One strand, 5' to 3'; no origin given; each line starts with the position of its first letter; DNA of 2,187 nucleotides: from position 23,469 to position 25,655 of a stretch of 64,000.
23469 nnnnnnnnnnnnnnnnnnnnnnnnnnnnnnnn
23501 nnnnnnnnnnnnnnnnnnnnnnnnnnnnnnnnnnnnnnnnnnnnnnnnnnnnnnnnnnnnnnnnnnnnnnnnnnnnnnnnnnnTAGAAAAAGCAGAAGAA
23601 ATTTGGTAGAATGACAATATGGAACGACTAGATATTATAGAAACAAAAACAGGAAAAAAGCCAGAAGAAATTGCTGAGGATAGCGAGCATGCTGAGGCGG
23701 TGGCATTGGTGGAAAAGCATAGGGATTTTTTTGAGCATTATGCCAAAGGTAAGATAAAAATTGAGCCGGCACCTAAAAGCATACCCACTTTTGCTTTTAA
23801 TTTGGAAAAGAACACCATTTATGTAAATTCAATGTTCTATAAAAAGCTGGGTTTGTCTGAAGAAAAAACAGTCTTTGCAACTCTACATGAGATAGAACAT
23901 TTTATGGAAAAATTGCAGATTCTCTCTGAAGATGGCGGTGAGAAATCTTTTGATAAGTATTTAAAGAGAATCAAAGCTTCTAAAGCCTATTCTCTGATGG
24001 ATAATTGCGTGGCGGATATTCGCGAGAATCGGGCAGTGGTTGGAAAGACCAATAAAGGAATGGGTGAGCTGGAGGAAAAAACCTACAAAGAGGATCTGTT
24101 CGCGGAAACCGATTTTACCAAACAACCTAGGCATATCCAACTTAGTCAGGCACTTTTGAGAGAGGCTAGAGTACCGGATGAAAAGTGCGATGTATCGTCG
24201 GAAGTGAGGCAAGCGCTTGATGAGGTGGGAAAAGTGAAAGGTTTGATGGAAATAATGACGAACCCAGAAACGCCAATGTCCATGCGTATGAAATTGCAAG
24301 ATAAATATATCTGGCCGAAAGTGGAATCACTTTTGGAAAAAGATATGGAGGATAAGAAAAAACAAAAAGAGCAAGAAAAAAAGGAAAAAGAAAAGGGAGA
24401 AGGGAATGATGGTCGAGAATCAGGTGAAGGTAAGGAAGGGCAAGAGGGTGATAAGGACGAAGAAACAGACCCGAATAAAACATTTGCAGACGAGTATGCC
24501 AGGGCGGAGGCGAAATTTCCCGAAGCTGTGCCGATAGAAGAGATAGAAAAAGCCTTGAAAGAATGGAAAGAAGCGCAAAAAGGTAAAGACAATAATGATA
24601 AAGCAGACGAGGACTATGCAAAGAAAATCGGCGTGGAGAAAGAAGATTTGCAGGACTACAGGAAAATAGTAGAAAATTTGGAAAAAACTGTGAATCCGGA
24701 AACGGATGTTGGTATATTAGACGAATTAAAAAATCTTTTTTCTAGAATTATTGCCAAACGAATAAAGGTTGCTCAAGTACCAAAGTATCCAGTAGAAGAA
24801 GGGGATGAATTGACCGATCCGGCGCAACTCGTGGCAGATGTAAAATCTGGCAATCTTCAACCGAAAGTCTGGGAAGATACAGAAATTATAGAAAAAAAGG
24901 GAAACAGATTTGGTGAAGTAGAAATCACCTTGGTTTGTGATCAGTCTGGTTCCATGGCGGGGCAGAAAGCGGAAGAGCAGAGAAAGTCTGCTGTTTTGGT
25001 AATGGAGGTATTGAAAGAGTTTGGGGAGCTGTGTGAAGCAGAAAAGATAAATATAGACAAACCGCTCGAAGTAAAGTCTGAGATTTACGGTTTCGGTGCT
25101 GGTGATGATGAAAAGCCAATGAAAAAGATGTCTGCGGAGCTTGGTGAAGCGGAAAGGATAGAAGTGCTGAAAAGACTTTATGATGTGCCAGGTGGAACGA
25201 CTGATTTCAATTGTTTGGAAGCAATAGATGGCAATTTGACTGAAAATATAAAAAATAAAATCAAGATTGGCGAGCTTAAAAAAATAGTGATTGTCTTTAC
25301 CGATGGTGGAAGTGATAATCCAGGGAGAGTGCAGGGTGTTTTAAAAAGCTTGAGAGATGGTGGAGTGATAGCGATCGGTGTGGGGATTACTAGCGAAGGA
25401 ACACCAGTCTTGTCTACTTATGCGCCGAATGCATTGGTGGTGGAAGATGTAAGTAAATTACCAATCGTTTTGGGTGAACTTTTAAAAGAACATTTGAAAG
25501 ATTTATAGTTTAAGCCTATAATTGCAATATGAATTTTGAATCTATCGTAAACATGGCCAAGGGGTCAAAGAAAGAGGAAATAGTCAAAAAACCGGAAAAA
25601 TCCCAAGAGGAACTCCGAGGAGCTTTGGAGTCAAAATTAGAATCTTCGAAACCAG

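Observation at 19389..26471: Complete DGR whose target is an AAA+ (MoxR-like) ATPase, followed by a zincin+vWA partner and a second target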

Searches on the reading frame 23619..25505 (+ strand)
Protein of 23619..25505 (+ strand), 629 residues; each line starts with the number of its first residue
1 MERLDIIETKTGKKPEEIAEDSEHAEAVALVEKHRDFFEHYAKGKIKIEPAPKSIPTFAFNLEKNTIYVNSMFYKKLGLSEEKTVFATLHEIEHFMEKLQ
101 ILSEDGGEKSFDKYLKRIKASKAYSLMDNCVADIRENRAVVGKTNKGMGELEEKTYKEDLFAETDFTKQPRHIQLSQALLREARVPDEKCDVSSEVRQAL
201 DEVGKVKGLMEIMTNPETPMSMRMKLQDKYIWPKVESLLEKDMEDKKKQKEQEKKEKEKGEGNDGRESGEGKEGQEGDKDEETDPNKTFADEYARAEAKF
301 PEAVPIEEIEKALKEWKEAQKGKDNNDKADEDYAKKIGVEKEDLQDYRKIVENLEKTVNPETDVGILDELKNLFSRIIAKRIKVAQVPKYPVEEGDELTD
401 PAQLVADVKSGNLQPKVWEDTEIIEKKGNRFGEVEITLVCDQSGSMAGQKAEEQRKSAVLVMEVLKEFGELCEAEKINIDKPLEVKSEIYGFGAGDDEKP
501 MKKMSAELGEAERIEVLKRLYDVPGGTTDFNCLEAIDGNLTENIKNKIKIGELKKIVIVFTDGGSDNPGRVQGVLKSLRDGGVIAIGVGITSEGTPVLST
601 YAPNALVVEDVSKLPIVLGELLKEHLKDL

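Call 8: search_protein_families(library=pfam, proteins=[window:23619-25505:+], max_evalue=0.01)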
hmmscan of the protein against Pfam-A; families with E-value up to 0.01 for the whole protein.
window:23619-25505:+ (629 aa): 1 family
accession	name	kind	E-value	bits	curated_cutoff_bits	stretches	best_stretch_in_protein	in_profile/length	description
PF00092.34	VWA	-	1.3e-08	35.7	23.8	1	436-596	2-145/174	von Willebrand factor type A domain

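Call 39: search_solved_structures(query=window:23619-25505:+, max_evalue=1, show_alignments=2)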
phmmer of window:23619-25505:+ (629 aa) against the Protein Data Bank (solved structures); distinct sequences matched with E-value up to 1: 0.

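Call 43: find_homologous_proteins(query=window:23619-25505:+)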
Query window:23619-25505:+ (629 aa): 408 proteins with E <= 0.001 among 8000 candidates; the best 120 are listed.
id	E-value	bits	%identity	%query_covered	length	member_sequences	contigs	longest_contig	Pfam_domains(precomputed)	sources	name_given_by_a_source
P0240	0.0e+0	1366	100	100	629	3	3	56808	PF00092.35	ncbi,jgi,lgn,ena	ncbi:MAG: vWA domain-containing protein [Candidatus Taylorbacteria bacterium]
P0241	0.0e+0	1264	93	100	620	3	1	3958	PF00092.35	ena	-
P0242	0.0e+0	1142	80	100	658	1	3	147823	PF00092.35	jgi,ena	-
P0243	0.0e+0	1134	79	100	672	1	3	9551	PF00092.35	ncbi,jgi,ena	ncbi:MAG: VWA domain-containing protein [bacterium]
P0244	0.0e+0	1121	82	97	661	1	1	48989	PF00092.35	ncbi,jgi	jgi:hypothetical protein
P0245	0.0e+0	1110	85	56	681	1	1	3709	PF00092.35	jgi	jgi:hypothetical protein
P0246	0.0e+0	1107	77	100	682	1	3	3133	PF00092.35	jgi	jgi:hypothetical protein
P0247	0.0e+0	1100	81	100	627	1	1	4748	PF00092.35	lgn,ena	-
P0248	0.0e+0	1100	78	100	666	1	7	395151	PF00092.35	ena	-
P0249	0.0e+0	1094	76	100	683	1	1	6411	PF00092.35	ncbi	-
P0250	0.0e+0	1093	78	100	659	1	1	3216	PF00092.35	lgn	-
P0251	0.0e+0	1093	78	100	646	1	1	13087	PF00092.35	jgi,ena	-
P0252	0.0e+0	1093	78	100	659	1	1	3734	PF00092.35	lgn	-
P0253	0.0e+0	1092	77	100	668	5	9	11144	PF00092.35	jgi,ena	jgi:hypothetical protein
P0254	0.0e+0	1091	78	100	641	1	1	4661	PF00092.35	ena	-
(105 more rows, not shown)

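Call 44: find_encoding_contigs(protein=P0240, flank=10000, max_places=4)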
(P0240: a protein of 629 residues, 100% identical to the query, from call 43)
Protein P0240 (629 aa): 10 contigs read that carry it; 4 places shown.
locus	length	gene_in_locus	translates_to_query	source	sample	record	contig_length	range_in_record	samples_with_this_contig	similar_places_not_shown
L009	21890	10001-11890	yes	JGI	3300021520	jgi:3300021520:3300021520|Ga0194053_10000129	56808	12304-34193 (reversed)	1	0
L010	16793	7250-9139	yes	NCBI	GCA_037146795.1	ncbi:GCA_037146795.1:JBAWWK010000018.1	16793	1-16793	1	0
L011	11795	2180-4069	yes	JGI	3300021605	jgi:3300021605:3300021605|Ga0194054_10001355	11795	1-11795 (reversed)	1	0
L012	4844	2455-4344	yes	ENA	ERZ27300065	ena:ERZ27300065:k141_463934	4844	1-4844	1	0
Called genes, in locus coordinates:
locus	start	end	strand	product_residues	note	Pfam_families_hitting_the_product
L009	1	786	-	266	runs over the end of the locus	PF00512:HisKA (weak), PF02518:HATPase_c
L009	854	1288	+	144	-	-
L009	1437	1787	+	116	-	PF00203:Ribosomal_S19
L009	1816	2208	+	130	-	PF00237:Ribosomal_L22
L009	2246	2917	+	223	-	PF07650:KH_2, PF00189:Ribosomal_S3_C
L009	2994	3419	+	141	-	PF00252:Ribosomal_L16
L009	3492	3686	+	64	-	PF00831:Ribosomal_L29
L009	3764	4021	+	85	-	PF00366:Ribosomal_S17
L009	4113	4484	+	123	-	PF00238:Ribosomal_L14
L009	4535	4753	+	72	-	PF22682:Ribosomal_uL24m-like (weak), PF00467:KOW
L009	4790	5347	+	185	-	PF00281:Ribosomal_L5, PF00673:Ribosomal_L5_C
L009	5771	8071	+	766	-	PF07728:AAA_5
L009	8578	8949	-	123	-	PF22296:bAvd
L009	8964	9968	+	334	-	PF00078:RVT_1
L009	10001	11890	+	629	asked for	PF00092:VWA (weak)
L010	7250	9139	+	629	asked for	PF00092:VWA (weak)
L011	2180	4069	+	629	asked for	PF00092:VWA (weak)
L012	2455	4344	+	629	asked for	PF00092:VWA (weak)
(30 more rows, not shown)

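Call 53: search_solved_structures(query=A4, max_evalue=1, show_alignments=1)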
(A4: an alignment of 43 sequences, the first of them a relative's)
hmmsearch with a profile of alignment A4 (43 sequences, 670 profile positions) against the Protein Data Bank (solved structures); distinct sequences matched with E-value up to 1: 6.
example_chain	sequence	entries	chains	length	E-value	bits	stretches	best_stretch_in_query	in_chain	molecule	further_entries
4cn8_A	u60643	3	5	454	4.1e-07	31.9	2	595-633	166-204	PROXIMAL THREAD MATRIX PROTEIN 1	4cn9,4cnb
1qcy_A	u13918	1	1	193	0.17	13.3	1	587-631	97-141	I-DOMAIN OF INTEGRIN ALPHA1BETA1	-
4a0q_A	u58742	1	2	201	0.2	13.1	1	590-631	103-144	INTEGRIN ALPHA-1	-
4hql_A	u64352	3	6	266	0.31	12.5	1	556-630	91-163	Sporozoite surface protein 2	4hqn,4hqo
1ck4_A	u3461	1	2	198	0.34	12.3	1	593-631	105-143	INTEGRIN ALPHA-1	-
8ga8_L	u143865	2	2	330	0.96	10.8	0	170-326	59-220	Transcriptional regulatory protein PHO23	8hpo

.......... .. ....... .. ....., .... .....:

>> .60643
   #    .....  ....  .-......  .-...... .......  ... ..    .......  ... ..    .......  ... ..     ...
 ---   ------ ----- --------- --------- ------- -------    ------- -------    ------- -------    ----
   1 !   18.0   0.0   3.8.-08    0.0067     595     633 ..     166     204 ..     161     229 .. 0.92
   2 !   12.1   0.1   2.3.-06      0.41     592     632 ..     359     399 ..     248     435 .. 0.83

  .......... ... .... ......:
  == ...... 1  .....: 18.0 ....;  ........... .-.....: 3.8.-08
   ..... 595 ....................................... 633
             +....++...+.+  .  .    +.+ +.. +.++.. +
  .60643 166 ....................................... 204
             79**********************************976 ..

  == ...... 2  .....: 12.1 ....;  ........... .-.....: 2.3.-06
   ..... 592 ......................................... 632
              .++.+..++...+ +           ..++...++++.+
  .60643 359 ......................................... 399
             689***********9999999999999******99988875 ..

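Call 66: search_protein_families(library=pfam, alignment_id=A4, max_evalue=5)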
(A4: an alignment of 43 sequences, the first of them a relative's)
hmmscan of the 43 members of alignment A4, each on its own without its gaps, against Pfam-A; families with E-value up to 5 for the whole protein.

A. member 1, P0240 (629 aa): 6 families
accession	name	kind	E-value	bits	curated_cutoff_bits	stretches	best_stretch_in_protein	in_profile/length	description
PF00092.34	VWA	-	7.6e-08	33.2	23.8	1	436-596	2-145/174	von Willebrand factor type A domain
PF11775.14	CobT_C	-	0.059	13.5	21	1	425-466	4-45/220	Cobalamin biosynthesis protein CobT VWA domain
PF24012.1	DUF7326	-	0.061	14.1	27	1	220-244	8-32/76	Family of unknown function (DUF7326)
PF02561.19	FliS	-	0.12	13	26.7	1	334-382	38-86/115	Flagellar protein FliS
PF12750.12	Maff2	-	0.17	12.2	27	1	562-590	33-62/70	Maff2 family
PF12925.12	APP_E2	-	0.83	9.8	22.2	1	287-360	20-90/190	E2 domain of amyloid precursor protein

B. families by the number of members that match (of 43 scanned): 26 families (the first 25 are shown)
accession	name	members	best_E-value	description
PF00092.34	VWA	43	1.7e-13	von Willebrand factor type A domain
PF13519.12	VWA_2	30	3.2e-05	von Willebrand factor type A domain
PF12925.12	APP_E2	18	0.0058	E2 domain of amyloid precursor protein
PF24012.1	DUF7326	15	0.0071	Family of unknown function (DUF7326)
PF11775.14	CobT_C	8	0.034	Cobalamin biosynthesis protein CobT VWA domain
PF02561.19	FliS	7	0.0016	Flagellar protein FliS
PF13768.12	VWA_3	4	0.018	von Willebrand factor type A domain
PF05709.17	Sipho_tail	3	0.0024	Phage tail protein RIFT-related domain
PF12750.12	Maff2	3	0.11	Maff2 family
PF21538.2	Med15_M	3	0.35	ARC105/Med15 mediator subunit central domain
PF09073.15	BUD22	2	0.036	BUD22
PF17928.6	TetR_C_22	2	0.045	Tetracyclin repressor-like, C-terminal domain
PF18371.6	FAD_SOX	2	0.054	Flavin adenine dinucleotide (FAD)-dependent sulfhydryl oxidase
PF17830.6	STI1-HOP_DP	2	0.077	STI1/HOP, DP domain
PF13458.12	Peripla_BP_6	1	0.031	Periplasmic binding protein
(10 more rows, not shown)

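Call 67: predict_structure(alignment_id=A4)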
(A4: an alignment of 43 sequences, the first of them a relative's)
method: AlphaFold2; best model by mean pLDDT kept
length: 629 residues; sequences in the alignment: 43
mean_pLDDT: 74.2   pTM: 0.46
mean pLDDT of the five models: 74.2, 73.5, 72.5, 71.3, 67.8
residues with pLDDT >= 90: 74; 70-90: 368; 50-70: 112; < 50: 75
segments of 3 or more residues with pLDDT < 50: 1-18, 261-281, 386-399, 415-429
pLDDT, mean of each block of 10 residues (from residue 1): 27 41 71 79 76 61 68 64 80 74 69 81 87 85 80 80 86 92 84 94 86 80 85 93 88 70 36 34 77 78 57 65 59 81 87 84 83 82 52 42 57 45 40 84 79 89 85 70 81 64 68 84 69 86 86 89 82 89 90 81 87 90 85
secondary structure, 60 per line:
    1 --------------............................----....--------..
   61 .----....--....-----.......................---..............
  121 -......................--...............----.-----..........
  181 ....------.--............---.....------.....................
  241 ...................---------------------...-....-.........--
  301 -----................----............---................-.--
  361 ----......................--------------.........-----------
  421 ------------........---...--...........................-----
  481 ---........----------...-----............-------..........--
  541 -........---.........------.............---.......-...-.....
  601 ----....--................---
elements in order: H15-42 E47-50 E59-61 E66-69 H72-75 H81-103 H107-120 H122-143 H146-160 H171-184 H194-205 H209-213 H220-259 H285-288 H290-298 H306-321 H326-337 H341-356 H366-386 H401-409 E433-440 H449-475 E484-491 E502-504 H510-521 H529-538 H542-549 E553-561 H568-580 E584-590 H596-600 E605-608 H611-626

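Call 72: search_protein_families(library=ncbifam, proteins=[window:23619-25505:+], max_evalue=0.01)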
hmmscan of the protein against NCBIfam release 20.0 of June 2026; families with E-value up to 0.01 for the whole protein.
window:23619-25505:+ (629 aa): 0 families

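Call 73: search_protein_families(library=padloc, proteins=[window:23619-25505:+], max_evalue=0.01)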
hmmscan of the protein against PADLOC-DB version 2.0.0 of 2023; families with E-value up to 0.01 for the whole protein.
window:23619-25505:+ (629 aa): 0 families
